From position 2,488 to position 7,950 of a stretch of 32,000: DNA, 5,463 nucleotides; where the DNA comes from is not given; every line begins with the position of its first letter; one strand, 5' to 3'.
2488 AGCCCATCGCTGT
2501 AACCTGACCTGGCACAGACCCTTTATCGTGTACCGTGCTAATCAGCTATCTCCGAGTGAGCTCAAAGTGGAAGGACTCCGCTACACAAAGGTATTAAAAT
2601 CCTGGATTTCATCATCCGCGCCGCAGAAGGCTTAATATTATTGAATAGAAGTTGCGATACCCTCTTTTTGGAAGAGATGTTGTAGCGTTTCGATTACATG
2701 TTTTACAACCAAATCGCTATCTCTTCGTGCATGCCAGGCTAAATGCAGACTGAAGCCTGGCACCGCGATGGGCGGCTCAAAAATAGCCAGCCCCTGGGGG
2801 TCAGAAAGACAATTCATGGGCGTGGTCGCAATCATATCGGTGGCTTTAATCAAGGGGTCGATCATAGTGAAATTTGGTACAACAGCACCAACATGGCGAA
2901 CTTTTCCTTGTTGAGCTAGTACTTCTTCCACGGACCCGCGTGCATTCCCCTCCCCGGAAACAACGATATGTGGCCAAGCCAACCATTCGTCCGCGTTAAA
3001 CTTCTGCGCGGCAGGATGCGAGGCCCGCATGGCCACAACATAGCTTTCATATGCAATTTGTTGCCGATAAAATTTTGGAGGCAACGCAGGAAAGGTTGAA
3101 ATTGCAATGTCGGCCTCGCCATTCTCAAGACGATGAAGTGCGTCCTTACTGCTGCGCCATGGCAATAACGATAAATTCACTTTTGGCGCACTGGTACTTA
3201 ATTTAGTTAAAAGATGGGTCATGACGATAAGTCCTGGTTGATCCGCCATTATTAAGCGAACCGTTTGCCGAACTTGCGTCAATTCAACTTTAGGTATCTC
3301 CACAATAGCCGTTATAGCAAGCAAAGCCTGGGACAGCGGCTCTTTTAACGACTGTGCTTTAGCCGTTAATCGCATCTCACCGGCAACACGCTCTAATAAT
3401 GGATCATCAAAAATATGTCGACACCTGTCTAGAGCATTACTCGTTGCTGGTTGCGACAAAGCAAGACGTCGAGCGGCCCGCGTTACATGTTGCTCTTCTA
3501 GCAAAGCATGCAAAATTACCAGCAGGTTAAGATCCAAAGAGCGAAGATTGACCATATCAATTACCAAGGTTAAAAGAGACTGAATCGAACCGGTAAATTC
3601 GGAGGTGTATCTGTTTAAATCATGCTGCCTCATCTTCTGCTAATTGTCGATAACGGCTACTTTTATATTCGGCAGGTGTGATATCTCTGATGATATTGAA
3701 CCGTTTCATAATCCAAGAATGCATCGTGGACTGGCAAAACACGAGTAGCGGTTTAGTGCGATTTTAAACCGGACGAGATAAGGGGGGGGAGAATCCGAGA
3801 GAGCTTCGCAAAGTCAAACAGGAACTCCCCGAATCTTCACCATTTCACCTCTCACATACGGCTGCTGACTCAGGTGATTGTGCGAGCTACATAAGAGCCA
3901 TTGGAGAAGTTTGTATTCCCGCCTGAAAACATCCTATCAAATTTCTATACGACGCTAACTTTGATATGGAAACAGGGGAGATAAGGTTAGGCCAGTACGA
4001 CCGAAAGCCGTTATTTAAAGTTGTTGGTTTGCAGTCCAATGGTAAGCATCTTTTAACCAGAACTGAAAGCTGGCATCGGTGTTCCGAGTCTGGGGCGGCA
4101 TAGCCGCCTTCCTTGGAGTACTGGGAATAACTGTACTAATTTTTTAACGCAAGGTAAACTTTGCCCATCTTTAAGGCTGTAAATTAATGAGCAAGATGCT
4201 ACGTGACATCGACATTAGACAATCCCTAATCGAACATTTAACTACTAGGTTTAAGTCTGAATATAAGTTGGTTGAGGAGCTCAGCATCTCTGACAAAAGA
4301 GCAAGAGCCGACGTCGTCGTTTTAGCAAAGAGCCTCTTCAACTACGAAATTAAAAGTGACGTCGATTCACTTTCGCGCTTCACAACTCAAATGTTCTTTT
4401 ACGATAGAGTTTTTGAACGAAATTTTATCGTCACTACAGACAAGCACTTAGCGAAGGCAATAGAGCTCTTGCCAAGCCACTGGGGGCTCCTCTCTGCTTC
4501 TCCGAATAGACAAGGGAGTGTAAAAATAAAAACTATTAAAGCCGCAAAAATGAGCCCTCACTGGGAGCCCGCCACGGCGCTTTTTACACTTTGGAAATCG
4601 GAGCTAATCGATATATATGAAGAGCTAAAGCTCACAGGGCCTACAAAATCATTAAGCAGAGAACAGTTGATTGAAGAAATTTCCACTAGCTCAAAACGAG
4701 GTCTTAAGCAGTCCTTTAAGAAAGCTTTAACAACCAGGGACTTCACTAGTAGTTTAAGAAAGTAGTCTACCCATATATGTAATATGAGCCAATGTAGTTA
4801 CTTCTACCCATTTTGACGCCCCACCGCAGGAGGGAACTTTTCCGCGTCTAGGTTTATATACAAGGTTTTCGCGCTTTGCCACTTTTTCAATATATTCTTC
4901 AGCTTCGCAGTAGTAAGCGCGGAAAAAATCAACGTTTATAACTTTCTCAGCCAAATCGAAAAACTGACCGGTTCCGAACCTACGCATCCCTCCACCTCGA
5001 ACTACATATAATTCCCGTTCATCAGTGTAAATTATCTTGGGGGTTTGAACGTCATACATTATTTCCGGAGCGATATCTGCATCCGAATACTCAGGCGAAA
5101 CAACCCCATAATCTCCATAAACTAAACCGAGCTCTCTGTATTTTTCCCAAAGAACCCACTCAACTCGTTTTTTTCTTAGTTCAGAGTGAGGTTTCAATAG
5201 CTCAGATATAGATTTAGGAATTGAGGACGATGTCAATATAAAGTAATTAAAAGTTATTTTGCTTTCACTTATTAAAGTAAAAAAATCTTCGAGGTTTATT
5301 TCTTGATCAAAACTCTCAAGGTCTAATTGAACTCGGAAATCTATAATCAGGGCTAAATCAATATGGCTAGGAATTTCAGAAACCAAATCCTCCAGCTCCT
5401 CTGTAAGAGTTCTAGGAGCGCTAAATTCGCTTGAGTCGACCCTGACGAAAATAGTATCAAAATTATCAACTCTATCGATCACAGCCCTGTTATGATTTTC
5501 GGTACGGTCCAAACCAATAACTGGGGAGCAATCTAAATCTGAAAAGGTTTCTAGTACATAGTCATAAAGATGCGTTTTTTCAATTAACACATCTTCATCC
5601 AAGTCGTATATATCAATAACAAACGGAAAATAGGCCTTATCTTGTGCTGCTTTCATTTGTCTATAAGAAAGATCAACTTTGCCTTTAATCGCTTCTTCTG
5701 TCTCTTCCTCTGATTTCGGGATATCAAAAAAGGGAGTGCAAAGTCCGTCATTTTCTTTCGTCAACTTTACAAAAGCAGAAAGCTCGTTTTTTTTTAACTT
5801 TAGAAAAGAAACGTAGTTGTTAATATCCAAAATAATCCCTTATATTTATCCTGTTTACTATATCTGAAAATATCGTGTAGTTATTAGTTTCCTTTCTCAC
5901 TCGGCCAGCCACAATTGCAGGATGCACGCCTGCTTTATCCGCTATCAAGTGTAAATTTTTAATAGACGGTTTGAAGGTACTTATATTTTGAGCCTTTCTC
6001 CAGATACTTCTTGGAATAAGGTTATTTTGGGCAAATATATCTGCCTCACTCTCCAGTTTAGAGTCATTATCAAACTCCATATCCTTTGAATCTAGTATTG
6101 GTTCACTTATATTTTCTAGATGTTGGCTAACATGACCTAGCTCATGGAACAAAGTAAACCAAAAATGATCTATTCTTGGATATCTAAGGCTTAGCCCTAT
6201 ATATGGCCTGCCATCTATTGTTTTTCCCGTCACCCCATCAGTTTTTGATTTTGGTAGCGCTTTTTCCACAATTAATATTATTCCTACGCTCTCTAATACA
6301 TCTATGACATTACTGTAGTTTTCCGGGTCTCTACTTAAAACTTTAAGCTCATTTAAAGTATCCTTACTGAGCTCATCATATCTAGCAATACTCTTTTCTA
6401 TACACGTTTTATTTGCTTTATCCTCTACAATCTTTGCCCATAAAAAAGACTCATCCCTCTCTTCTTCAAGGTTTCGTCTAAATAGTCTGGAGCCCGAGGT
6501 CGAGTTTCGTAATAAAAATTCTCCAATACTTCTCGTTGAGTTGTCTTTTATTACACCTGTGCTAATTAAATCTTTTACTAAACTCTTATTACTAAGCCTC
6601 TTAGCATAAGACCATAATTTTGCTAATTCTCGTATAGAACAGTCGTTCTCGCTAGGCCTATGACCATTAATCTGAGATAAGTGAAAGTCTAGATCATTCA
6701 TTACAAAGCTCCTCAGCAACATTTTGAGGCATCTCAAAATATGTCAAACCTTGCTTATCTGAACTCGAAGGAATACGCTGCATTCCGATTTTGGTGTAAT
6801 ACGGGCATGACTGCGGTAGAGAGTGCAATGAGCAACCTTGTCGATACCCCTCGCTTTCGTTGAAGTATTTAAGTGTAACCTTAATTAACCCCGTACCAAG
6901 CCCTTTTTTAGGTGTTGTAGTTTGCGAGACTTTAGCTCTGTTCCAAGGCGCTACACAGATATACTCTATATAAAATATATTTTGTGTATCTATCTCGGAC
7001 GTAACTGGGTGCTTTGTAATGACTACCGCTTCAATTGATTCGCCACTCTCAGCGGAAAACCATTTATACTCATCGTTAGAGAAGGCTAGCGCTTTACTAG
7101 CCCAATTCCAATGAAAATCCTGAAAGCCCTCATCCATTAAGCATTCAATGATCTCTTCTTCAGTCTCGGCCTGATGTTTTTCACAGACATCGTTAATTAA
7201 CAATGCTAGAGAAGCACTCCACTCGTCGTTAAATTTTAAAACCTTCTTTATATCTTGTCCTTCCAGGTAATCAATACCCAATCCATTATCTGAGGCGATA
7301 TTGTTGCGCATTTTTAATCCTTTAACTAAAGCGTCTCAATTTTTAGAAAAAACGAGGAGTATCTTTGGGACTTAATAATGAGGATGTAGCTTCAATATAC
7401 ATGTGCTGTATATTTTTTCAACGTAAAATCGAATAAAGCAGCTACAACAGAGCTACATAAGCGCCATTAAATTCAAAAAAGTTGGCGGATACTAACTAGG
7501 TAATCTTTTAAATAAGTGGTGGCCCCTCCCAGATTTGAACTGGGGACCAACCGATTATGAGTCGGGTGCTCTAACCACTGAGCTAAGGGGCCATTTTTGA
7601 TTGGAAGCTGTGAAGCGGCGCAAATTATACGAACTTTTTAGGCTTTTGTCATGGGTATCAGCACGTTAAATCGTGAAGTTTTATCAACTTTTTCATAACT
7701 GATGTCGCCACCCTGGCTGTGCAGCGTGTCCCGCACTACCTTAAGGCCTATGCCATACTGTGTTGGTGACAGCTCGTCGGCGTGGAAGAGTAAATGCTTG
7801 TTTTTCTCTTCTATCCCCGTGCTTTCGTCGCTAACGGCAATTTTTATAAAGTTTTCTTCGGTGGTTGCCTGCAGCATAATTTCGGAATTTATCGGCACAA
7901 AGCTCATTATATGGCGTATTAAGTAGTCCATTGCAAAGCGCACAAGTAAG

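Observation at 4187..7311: AT-rich four-gene islet (GNAT, ImmA/IrrE peptidase, Beta/PF14350 protein, convergent PD-(D/E)xK nuclease): candidate undescribed defence/abortive-infection module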

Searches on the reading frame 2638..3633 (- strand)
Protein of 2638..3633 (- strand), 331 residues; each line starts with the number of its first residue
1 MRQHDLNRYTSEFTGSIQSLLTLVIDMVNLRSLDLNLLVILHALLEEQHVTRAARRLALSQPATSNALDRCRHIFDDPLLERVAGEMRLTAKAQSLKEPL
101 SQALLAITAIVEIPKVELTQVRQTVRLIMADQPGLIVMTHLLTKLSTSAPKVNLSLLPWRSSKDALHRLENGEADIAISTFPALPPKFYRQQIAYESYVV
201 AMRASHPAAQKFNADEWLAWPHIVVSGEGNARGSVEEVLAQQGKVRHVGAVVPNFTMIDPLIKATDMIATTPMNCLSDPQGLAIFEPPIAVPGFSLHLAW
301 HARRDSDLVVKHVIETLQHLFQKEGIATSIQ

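Call 28: find_encoding_contigs(protein=window:2638-3633:-, flank=7000, max_places=8)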
Protein window:2638-3633:- (331 aa): 20 contigs read that carry it; 8 places shown.
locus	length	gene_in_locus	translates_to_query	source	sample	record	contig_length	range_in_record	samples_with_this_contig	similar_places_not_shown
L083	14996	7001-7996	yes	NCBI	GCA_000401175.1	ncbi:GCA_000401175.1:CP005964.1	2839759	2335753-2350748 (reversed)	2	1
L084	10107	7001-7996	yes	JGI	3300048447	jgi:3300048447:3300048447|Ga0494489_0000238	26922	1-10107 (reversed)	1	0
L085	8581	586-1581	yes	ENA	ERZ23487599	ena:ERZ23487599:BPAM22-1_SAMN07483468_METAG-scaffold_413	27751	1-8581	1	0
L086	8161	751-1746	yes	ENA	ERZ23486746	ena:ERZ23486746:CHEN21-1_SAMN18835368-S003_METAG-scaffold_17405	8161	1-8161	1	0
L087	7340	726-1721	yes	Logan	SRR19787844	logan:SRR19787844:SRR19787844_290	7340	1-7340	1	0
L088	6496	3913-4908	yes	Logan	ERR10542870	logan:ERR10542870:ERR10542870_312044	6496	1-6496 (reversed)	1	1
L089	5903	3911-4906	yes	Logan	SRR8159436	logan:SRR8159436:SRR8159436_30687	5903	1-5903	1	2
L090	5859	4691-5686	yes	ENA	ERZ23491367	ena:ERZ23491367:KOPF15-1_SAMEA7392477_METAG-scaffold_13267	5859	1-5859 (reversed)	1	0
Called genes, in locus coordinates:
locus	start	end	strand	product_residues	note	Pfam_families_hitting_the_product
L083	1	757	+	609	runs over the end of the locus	PF03979:Sigma70_r1_1, PF00140:Sigma70_r1_2, PF04546:Sigma70_ner, PF04542:Sigma70_r2, PF04539:Sigma70_r3, PF04545:Sigma70_r4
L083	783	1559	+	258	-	PF04909:Amidohydro_2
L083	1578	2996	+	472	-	PF02518:HATPase_c (weak)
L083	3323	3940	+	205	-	-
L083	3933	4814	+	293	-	PF06114:Peptidase_M78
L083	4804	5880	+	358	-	PF14350:Beta_protein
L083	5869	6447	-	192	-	PF26915:Phage_P4_cII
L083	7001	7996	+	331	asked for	PF00126:HTH_1, PF03466:LysR_substrate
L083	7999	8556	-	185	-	PF02525:Flavodoxin_2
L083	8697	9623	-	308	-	PF00892:EamA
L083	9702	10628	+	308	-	PF00126:HTH_1, PF03466:LysR_substrate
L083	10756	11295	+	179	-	-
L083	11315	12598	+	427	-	-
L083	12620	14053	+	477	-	-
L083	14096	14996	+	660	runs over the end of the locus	PF13620:CarboxypepD_reg (faint), PF08308:PEGA, PF03781:FGE-sulfatase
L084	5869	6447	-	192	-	PF26915:Phage_P4_cII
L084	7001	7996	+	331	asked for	PF00126:HTH_1, PF03466:LysR_substrate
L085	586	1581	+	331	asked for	PF00126:HTH_1, PF03466:LysR_substrate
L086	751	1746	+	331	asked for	PF00126:HTH_1, PF03466:LysR_substrate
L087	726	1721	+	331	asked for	PF00126:HTH_1, PF03466:LysR_substrate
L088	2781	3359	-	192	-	PF26915:Phage_P4_cII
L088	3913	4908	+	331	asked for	PF00126:HTH_1, PF03466:LysR_substrate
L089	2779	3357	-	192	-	PF26915:Phage_P4_cII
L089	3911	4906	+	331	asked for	PF00126:HTH_1, PF03466:LysR_substrate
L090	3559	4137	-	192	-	PF26915:Phage_P4_cII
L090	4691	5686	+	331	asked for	PF00126:HTH_1, PF03466:LysR_substrate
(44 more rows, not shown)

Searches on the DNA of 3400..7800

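Call 126: search_rna_families(source=window, start=3400, end=7800, threshold=evalue, max_evalue=0.1)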
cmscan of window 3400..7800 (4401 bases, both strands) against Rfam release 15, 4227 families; matches with E-value up to 0.1: 2.
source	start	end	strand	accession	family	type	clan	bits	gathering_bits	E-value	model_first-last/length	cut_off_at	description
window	7520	7592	-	RF00005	tRNA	Gene; tRNA;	CL00001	71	29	1.2e-14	1-71/71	no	tRNA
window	7519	7592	+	RF04354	Plastid-ycf2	Cis-reg;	-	49.6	65.7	1.1e-08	1-75/75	no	Plastid-ycf2 5UTR RNA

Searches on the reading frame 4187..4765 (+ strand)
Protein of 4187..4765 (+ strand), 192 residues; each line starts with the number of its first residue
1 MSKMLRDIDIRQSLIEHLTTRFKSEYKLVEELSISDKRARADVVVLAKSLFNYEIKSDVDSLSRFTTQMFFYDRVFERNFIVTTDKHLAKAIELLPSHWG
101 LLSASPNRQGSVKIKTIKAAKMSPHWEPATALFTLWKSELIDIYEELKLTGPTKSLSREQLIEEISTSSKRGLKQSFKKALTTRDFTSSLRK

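Call 4: search_protein_families(library=pfam, proteins=[window:4187-4765:+], max_evalue=0.1)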
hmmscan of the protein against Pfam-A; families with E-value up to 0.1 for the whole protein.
window:4187-4765:+ (192 aa): 2 families
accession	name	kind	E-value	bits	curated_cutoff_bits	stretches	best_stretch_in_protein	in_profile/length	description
PF13588.12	HSDR_N_2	-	0.025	15.1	25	1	10-92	5-94/110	Type I restriction enzyme R protein N terminus (HSDR_N)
PF23709.1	MftA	-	0.046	14.4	27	0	152-166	7-21/29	Mycofactocin precursor peptide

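Call 5: search_protein_families(library=padloc, proteins=[window:4187-4765:+], max_evalue=0.1)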
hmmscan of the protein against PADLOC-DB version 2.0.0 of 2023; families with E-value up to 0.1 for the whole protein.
window:4187-4765:+ (192 aa): 1 family
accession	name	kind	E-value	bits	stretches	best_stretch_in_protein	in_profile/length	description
PDLC02989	cll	-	4.4e-25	87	1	1-181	1-180/265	-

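Call 6: search_protein_families(library=ncbifam, proteins=[window:4187-4765:+], max_evalue=0.1)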
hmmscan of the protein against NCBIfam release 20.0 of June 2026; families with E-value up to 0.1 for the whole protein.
window:4187-4765:+ (192 aa): 2 families
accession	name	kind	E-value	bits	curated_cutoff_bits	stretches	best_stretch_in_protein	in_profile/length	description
NF033832.1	sce7726_fam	subfamily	1.4e-45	155.4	70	1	6-185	2-183/184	sce7726 family protein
TIGR01558.1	sm_term_P27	equivalog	0.07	13.1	45.6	0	17-109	5-99/116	phage terminase small subunit P27 family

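Call 52: search_solved_structures(query=A4, max_evalue=1, show_alignments=2)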
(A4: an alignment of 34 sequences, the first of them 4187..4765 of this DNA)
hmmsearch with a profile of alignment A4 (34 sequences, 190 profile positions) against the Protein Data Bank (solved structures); distinct sequences matched with E-value up to 1: 1.
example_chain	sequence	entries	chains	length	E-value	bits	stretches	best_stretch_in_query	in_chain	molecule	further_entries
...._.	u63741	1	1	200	0.34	13.9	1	19-55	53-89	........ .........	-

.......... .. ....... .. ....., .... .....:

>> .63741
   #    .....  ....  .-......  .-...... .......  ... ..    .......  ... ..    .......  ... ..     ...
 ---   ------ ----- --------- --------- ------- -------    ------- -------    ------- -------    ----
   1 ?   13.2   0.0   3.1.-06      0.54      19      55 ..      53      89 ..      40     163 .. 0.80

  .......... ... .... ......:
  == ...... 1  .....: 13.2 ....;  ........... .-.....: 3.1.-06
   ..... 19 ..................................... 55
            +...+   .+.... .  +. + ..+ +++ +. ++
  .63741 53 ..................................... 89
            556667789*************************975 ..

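Call 73: find_related_loci(query=A4, collection=viral_contigs, flank=5000)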
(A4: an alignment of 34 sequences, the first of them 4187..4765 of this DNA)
Query A4 (192 aa) in viral_contigs; peptide patterns used: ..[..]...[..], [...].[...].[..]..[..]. (x = any residue, [..] = any of these).
88 stretches matched a pattern; 11 encode a relative of the query (tblastn E <= 1e-3); 11 distinct loci.
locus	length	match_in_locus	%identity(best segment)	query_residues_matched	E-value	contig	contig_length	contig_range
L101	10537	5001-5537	33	5-184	5e-33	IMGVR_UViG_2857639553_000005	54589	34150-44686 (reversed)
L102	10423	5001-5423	38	5-145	1e-30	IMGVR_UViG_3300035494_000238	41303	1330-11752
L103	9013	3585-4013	37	3-145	4e-30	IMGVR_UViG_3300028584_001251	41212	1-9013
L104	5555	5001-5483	37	5-166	8e-30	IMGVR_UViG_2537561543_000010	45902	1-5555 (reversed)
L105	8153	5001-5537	34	5-184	2e-29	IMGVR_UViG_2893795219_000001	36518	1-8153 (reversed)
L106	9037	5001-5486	34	4-166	3e-28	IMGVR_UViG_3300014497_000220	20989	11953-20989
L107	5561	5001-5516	33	1-171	5e-28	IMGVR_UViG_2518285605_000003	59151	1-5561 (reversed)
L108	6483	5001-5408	40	5-143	1e-27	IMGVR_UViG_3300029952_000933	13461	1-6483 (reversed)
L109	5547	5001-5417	38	4-143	3e-27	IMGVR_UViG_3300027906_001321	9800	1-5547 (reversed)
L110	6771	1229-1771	32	5-186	2e-23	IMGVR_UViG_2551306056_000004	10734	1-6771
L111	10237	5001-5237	38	28-101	3e-9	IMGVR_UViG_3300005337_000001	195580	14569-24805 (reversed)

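Call 77: search_protein_families(library=phrogs, alignment_id=A6, max_evalue=0.00001)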
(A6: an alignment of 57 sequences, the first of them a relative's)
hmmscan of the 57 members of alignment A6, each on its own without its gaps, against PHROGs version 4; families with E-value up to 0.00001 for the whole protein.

A. member 1, L101:304-750:+ (148 aa): 0 families

B. families by the number of members that match (of 57 scanned): 101 families (the first 25 are shown)
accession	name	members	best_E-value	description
phrog_4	-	4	8e-58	transcriptional repressor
phrog_8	-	4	1.3e-16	transcriptional regulator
phrog_2439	-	3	9.6e-30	transcriptional regulator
phrog_2328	-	3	1.2e-12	transcriptional repressor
phrog_3746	-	2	6.1e-136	terminase large subunit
phrog_5751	-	2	7.9e-136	terminase large subunit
phrog_5909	-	2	1.5e-116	terminase large subunit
phrog_2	-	2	4.3e-84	terminase large subunit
phrog_1032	-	2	9.3e-71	replication initiation protein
phrog_1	-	2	3.7e-63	integrase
phrog_5713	-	2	5.2e-52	terminase large subunit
phrog_8540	-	2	1.1e-47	replication initiation O-like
phrog_4617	-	2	8.3e-47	replication initiation protein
phrog_216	-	2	2.3e-43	integrase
phrog_391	-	2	1.2e-34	replication initiation O-like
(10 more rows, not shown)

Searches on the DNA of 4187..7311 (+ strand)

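Call 9: search_dna_similar(query=window:4187-7311:+, collection=plasmids, mode=distant)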
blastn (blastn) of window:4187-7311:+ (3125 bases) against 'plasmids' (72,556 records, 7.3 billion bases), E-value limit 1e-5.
No match.
